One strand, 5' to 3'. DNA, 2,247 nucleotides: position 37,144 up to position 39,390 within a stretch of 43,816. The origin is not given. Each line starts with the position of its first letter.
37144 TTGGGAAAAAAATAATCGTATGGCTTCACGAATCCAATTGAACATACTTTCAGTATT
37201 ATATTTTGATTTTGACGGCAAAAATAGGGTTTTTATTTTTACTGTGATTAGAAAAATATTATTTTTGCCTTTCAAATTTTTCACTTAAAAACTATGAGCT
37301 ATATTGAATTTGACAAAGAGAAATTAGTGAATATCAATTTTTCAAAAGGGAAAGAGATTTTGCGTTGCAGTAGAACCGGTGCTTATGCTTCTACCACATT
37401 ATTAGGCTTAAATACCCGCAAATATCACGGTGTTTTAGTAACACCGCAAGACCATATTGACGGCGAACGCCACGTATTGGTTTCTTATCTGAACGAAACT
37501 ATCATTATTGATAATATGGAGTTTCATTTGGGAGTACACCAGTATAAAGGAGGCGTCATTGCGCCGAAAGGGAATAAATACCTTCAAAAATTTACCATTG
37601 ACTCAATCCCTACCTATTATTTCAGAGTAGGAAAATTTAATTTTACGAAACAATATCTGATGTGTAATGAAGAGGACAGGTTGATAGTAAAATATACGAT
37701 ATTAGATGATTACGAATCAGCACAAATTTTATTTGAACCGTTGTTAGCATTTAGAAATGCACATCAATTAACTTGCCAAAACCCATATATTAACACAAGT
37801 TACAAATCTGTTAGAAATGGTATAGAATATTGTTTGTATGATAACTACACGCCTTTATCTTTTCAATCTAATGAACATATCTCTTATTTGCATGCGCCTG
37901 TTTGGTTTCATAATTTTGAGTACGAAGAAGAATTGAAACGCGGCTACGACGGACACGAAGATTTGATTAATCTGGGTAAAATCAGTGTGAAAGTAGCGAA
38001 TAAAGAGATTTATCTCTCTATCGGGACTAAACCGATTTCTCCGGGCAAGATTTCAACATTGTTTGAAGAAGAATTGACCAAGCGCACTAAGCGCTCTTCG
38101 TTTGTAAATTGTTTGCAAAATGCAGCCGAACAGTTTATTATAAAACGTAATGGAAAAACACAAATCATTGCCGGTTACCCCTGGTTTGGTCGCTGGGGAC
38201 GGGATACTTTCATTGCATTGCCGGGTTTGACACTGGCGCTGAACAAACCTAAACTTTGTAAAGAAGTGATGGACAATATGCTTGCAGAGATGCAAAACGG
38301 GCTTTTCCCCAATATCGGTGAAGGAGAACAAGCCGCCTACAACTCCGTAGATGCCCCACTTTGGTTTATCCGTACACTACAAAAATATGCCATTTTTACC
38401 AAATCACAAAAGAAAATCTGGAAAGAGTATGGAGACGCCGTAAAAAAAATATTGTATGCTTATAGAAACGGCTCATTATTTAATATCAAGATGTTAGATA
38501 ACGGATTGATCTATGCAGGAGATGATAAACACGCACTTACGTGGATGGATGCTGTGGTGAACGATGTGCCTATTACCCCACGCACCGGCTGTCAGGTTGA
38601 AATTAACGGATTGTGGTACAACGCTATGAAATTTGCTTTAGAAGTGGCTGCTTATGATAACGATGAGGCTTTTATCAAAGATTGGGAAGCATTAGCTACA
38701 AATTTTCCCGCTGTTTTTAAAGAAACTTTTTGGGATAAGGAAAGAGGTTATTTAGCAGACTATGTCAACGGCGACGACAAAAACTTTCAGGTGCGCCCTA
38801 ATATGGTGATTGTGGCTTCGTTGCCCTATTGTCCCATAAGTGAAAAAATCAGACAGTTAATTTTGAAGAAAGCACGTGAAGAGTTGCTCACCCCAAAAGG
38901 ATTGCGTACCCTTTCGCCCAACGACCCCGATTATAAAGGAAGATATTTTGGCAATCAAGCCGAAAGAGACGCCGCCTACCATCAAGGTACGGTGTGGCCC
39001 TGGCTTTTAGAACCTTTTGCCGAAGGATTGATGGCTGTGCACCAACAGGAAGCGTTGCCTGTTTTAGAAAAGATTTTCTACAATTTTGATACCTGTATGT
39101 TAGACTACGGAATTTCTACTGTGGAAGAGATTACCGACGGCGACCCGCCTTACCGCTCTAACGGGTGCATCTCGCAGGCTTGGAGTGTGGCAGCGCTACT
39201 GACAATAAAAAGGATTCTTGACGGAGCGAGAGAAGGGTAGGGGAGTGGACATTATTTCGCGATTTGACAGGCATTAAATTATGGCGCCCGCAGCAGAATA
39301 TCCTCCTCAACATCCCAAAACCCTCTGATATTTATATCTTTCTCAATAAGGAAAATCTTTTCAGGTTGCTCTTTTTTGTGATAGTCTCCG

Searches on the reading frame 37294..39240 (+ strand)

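Call 9: search_protein_families(library=pfam, proteins=[window:37294-39240:+])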
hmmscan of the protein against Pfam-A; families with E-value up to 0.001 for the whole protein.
window:37294-39240:+ (648 aa): 3 families
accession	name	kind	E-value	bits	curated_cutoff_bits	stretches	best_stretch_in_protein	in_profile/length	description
PF06202.20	GDE_C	-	3.8e-107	358.9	21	1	277-636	2-366/367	Amylo-alpha-1,6-glucosidase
PF12439.13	GDE_N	-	1.2e-60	205.1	27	1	20-238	1-216/219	Glycogen debranching enzyme N terminal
PF22422.2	MGH1-like_GH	-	2.8e-07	30.9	27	1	432-586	170-315/356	Mannosylglycerate hydrolase MGH1-like glycoside hydrolase domain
